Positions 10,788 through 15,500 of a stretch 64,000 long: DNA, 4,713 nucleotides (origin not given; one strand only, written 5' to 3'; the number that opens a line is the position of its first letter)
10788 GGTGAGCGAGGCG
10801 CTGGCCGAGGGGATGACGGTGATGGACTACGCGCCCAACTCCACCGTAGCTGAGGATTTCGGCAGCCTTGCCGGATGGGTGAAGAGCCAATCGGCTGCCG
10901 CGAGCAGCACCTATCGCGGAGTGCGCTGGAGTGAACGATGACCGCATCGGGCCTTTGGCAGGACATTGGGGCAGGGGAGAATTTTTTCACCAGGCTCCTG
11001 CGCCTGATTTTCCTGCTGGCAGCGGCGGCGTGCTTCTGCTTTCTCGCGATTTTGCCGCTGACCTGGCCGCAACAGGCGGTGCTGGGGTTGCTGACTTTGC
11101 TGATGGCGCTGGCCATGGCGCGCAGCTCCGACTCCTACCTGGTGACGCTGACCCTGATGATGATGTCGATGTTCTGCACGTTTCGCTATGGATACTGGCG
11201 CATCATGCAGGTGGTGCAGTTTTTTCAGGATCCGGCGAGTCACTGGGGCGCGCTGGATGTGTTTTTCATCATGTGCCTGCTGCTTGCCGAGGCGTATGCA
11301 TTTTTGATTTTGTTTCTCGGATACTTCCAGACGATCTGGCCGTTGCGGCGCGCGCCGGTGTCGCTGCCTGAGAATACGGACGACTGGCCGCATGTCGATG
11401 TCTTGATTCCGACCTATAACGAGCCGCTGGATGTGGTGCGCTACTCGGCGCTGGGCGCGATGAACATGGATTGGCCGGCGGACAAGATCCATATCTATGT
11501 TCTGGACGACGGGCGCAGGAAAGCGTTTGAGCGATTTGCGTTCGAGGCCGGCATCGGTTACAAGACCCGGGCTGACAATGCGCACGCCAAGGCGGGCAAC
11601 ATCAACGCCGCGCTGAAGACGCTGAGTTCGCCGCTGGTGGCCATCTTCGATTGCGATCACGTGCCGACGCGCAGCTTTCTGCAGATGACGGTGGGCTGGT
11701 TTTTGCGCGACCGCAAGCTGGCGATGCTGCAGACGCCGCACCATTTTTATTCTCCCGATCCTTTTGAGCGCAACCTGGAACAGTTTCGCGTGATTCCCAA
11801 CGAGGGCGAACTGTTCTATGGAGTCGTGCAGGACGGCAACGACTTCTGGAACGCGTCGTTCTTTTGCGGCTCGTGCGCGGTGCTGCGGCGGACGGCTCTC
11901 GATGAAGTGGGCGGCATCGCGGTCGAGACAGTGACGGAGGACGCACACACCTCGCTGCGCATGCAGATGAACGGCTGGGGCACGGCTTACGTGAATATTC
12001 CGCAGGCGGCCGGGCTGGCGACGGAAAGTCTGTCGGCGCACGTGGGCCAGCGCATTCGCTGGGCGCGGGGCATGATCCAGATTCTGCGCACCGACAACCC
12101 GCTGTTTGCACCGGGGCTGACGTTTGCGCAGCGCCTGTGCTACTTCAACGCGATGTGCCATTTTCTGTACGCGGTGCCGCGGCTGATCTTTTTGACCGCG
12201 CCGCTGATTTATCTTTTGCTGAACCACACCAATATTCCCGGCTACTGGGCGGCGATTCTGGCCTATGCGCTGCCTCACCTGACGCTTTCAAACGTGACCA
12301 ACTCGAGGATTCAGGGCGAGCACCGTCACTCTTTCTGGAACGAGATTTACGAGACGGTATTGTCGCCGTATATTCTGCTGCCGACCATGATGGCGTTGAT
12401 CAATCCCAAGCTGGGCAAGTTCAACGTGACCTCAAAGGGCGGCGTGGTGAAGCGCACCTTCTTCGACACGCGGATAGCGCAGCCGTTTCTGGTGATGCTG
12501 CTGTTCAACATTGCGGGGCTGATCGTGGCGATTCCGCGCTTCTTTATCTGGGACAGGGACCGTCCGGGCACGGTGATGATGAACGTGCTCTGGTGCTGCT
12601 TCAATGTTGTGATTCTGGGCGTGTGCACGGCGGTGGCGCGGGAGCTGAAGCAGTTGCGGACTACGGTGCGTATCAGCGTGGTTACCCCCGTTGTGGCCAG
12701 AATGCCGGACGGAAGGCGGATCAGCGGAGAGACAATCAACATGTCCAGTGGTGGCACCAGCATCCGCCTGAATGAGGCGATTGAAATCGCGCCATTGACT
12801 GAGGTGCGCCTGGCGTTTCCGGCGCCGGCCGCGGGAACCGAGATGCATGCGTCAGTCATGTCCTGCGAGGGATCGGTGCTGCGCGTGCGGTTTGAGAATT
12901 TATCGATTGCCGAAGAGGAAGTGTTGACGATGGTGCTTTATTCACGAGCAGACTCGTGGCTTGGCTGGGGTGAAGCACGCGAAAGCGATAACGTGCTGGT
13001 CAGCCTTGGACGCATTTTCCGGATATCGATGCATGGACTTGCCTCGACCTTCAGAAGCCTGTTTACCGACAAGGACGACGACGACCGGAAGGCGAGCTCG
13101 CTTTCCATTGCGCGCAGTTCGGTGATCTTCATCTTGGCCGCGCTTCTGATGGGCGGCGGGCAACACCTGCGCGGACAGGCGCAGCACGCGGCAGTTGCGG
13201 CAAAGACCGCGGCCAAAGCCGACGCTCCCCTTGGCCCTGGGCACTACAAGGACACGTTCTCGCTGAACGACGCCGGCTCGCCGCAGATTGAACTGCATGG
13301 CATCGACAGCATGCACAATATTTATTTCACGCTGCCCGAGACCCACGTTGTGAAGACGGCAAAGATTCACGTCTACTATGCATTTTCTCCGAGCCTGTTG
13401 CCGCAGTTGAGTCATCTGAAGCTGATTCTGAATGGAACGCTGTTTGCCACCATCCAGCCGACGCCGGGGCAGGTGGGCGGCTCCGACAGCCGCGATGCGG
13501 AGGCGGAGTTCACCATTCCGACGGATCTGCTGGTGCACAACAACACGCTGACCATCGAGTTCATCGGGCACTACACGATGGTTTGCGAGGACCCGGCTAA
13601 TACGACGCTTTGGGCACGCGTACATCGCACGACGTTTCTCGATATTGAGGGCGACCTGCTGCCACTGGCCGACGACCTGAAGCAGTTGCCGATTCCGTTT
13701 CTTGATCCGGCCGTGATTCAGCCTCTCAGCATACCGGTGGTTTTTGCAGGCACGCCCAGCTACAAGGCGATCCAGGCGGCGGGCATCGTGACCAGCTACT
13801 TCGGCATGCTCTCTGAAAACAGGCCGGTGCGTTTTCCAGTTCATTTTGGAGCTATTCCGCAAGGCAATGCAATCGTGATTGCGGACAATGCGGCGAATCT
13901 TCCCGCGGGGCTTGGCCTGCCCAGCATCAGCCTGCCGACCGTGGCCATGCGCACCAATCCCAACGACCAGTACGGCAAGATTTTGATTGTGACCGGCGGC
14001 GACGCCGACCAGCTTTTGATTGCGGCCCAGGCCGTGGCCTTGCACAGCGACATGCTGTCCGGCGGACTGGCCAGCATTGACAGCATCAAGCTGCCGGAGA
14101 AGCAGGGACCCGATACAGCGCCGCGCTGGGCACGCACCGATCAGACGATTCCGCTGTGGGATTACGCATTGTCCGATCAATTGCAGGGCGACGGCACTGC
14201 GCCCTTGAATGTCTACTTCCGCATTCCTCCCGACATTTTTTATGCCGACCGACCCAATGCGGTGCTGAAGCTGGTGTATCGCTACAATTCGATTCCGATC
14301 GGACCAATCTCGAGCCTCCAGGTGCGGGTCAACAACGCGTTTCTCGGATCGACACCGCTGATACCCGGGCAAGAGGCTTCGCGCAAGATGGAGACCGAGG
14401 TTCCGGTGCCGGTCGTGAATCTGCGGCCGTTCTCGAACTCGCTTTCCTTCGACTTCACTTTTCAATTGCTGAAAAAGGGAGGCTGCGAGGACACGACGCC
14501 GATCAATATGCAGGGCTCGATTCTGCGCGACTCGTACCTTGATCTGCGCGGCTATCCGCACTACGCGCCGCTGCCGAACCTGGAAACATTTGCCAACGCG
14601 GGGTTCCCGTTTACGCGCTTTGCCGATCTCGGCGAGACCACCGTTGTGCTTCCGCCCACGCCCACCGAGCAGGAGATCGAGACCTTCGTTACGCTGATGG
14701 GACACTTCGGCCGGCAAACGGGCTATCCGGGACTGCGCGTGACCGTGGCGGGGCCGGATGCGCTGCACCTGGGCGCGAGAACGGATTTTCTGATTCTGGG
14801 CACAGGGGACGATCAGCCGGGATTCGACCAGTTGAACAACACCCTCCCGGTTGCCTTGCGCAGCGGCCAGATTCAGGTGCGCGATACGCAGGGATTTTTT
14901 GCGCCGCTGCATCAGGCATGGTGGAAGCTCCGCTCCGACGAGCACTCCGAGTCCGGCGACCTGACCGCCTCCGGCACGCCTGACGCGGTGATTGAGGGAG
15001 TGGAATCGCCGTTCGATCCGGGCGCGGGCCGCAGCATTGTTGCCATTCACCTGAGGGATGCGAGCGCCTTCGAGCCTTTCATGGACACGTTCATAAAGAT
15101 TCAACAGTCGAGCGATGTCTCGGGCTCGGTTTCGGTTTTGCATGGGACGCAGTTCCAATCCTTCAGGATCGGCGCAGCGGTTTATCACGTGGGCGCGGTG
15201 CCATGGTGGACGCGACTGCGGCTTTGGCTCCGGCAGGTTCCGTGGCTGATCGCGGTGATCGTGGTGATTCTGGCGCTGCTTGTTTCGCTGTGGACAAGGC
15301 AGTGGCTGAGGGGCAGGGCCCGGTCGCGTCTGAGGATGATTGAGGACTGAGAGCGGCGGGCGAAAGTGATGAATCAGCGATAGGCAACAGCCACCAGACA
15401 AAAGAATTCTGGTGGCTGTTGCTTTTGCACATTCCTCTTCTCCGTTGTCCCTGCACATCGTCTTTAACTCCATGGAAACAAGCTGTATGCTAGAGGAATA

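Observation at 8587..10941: BcsR apparently split around a ~450-aa spacer and fused to BcsQ in one polypeptide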

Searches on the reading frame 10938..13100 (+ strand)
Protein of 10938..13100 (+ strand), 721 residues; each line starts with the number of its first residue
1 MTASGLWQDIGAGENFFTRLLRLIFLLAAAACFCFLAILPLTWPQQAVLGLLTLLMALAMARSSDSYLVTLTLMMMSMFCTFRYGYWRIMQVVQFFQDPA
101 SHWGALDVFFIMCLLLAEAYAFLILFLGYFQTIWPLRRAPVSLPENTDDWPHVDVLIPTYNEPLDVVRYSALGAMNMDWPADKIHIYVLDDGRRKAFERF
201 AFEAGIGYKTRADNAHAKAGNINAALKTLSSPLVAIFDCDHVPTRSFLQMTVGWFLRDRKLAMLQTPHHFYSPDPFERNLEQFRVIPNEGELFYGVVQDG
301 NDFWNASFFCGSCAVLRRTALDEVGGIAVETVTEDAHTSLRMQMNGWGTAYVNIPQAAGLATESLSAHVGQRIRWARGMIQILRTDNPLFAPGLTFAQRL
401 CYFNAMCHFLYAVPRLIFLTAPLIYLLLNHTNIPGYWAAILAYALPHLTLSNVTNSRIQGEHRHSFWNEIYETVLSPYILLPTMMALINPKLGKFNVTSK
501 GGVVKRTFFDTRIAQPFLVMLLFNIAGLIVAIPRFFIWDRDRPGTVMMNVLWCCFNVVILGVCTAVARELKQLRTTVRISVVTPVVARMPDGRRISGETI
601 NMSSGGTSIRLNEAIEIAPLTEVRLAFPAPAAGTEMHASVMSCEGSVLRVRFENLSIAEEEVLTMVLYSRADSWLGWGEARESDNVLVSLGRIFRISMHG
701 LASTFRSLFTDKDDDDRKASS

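Call 32: search_solved_structures(query=window:10938-13100:+, max_evalue=1e-50, show_alignments=2)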
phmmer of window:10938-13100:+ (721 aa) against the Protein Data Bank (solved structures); distinct sequences matched with E-value up to 1e-50: 6.
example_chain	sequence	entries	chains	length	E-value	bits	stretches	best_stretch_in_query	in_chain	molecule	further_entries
7lby_A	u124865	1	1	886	1e-206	691.6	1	33-701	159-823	Cellulose synthase catalytic subunit [UDP-forming]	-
9b8v_E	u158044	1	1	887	1.1e-206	691.6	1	33-701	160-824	Cellulose synthase catalytic subunit [UDP-forming]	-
9fmv_A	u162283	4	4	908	1.1e-206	691.5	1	33-701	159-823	Cellulose synthase catalytic subunit [UDP-forming]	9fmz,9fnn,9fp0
5ej1_A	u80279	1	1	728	1.4e-107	363.9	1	192-707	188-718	Putative cellulose synthase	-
4hg6_A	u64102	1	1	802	1.6e-107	363.7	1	192-707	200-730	Cellulose Synthase Subunit A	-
4p00_A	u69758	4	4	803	1.6e-107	363.7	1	192-707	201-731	Cellulose Synthase A subunit | Cellulose Synthase subunit A | Putative cellulose synthase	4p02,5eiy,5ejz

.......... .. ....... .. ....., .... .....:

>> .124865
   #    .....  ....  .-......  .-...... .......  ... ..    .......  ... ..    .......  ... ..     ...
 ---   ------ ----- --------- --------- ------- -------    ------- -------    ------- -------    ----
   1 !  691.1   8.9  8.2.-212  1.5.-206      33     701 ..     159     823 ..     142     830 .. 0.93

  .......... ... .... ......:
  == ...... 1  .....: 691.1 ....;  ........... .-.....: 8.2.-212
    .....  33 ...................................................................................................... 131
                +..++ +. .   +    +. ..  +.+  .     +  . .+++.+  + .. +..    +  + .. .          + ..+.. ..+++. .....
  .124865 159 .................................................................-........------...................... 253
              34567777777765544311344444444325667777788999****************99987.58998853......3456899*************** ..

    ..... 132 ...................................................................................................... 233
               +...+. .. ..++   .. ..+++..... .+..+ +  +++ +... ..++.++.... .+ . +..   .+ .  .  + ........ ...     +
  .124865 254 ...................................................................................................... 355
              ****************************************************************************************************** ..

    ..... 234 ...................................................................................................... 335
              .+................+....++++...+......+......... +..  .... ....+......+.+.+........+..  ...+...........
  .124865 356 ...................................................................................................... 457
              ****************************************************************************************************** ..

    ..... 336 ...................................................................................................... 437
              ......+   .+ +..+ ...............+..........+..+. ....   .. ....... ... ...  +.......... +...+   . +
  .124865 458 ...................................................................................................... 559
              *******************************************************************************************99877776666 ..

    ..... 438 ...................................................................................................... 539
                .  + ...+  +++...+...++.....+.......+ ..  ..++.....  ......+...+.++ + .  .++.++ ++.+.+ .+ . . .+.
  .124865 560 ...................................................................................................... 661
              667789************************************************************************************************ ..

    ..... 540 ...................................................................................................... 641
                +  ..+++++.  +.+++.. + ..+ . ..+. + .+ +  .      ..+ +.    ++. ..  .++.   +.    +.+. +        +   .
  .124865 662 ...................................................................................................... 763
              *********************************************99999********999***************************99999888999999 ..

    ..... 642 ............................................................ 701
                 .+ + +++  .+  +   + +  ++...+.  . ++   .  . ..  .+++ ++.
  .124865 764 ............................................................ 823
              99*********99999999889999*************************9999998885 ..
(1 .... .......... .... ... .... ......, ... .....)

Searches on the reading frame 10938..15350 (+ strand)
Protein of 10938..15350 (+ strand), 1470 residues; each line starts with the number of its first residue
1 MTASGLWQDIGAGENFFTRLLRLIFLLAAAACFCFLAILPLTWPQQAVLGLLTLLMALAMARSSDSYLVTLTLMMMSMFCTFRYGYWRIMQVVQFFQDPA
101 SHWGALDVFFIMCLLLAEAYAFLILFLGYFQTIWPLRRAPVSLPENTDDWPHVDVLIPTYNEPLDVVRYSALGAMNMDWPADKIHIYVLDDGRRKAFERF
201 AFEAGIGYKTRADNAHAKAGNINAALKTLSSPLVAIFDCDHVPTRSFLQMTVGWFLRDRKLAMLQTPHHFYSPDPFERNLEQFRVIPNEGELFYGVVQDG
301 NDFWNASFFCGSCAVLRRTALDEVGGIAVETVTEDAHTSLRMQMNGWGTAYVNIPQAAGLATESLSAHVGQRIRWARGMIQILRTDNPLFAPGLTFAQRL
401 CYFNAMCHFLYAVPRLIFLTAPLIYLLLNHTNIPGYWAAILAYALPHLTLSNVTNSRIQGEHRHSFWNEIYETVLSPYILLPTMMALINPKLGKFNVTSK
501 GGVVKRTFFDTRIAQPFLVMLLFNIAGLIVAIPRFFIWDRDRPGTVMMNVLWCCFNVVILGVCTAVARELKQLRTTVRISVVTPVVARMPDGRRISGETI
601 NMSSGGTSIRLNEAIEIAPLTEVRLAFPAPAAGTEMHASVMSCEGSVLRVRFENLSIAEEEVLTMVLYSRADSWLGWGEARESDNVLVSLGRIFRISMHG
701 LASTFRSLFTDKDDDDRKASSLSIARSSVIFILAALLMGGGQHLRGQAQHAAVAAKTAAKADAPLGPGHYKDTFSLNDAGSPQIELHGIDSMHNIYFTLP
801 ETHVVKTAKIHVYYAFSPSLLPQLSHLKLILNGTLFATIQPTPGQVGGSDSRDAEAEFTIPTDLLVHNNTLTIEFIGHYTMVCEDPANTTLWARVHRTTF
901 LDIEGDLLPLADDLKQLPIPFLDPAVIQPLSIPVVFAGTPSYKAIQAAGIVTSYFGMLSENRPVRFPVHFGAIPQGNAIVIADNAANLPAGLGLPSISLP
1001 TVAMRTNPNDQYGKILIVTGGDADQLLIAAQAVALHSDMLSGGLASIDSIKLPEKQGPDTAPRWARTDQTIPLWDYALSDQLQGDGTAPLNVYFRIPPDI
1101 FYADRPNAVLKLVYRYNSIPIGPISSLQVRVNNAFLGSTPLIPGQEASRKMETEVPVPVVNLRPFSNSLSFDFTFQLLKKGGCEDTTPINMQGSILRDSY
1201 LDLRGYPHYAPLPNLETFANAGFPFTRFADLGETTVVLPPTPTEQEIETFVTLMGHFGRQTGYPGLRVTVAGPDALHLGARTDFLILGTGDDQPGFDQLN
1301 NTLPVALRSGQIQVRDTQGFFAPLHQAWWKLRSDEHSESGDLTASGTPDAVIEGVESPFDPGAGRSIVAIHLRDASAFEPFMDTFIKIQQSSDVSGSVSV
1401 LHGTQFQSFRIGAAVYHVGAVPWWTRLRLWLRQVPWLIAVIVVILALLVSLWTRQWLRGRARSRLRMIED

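Call 3: search_protein_families(library=pfam, proteins=[window:10938-15350:+], max_evalue=0.01)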
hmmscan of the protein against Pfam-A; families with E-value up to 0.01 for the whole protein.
window:10938-15350:+ (1470 aa): 7 families
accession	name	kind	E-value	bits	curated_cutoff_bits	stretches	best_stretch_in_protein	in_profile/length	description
PF03170.19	BcsB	-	1.2e-178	595.7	21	1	772-1370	4-606/606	Bacterial cellulose synthase subunit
PF13632.12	Glyco_trans_2_3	-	3.2e-21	76.5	27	1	234-445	2-192/198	Glycosyl transferase family group 2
PF00535.33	Glycos_transf_2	-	1.1e-17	65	23.3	1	155-324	2-167/168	Glycosyl transferase family 2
PF13641.12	Glyco_tranf_2_3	-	2.5e-14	54.3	27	1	151-378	1-230/230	Glycosyltransferase like family 2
PF03552.20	Cellulose_synt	-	6.2e-13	48.6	24.7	1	323-453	414-552/722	Cellulose synthase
PF13506.12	Glyco_transf_21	-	3.5e-09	36.8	21.7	1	216-377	16-174/174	Glycosyl transferase family 21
PF07238.19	PilZ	-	1.4e-08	35.4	22.5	1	572-665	1-98/102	PilZ domain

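Call 4: search_protein_families(library=ncbifam, proteins=[window:10938-15350:+], max_evalue=0.01)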
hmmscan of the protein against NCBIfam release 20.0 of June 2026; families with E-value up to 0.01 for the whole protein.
window:10938-15350:+ (1470 aa): 18 families
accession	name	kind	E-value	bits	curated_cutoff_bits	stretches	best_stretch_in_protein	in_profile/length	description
NF008558.0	PRK11498.1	equivalog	9.2e-260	864.2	992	1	24-703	150-825/872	UDP-forming cellulose synthase catalytic subunit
TIGR03030.1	CelA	equivalog_domain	2e-241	803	699.1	1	19-709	7-711/714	UDP-forming cellulose synthase catalytic subunit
NF008323.1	PRK11114.1-1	equivalog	1.4e-171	572.3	750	1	773-1465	4-711/712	cellulose biosynthesis cyclic di-GMP-binding regulatory protein BcsB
NF008330.0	PRK11114.2-4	subfamily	1.2e-160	536.2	945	1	732-1466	15-759/761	cellulose biosynthesis cyclic di-GMP-binding regulatory protein BcsB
NF008325.0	PRK11114.1-3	equivalog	3.3e-135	452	922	1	751-1467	40-763/766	cellulose biosynthesis cyclic di-GMP-binding regulatory protein BcsB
NF008327.0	PRK11114.2-1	equivalog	2.1e-121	406.7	1218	1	754-1466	122-844/845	cellulose biosynthesis cyclic di-GMP-binding regulatory protein BcsB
NF008326.0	PRK11114.1-5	equivalog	1.4e-118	397.3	1107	1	750-1453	56-768/782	cellulose biosynthesis cyclic di-GMP-binding regulatory protein BcsB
NF008328.0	PRK11114.2-2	equivalog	3e-109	366.3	1667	1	747-1465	49-782/788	cellulose biosynthesis cyclic di-GMP-binding regulatory protein BcsB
NF008331.0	PRK11114.2-5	equivalog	4.7e-79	266.8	1658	1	773-1466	56-756/771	cellulose biosynthesis cyclic di-GMP-binding regulatory protein BcsB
NF008324.0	PRK11114.1-2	equivalog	5.2e-71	239.9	972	1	762-1468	99-815/824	cellulose biosynthesis cyclic di-GMP-binding regulatory protein BcsB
NF008329.0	PRK11114.2-3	equivalog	2e-39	135.7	1098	1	784-1270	40-520/713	cellulose biosynthesis cyclic di-GMP-binding regulatory protein BcsB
TIGR03937.1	PgaC_IcaA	equivalog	1e-12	47.8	422.3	1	310-413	201-304/407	poly-beta-1,6-N-acetyl-D-glucosamine synthase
TIGR03965.1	mycofact_glyco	equivalog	9e-11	41.3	280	1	144-382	67-303/467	mycofactocin biosynthesis glycosyltransferase MftF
TIGR04242.1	nodulat_NodC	equivalog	5.9e-10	38.7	550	2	144-194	41-90/395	chitooligosaccharide synthase NodC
NF003958.0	PRK05454.2-1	equivalog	6.9e-09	34.4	419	1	69-321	19-291/704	glucans biosynthesis glucosyltransferase MdoH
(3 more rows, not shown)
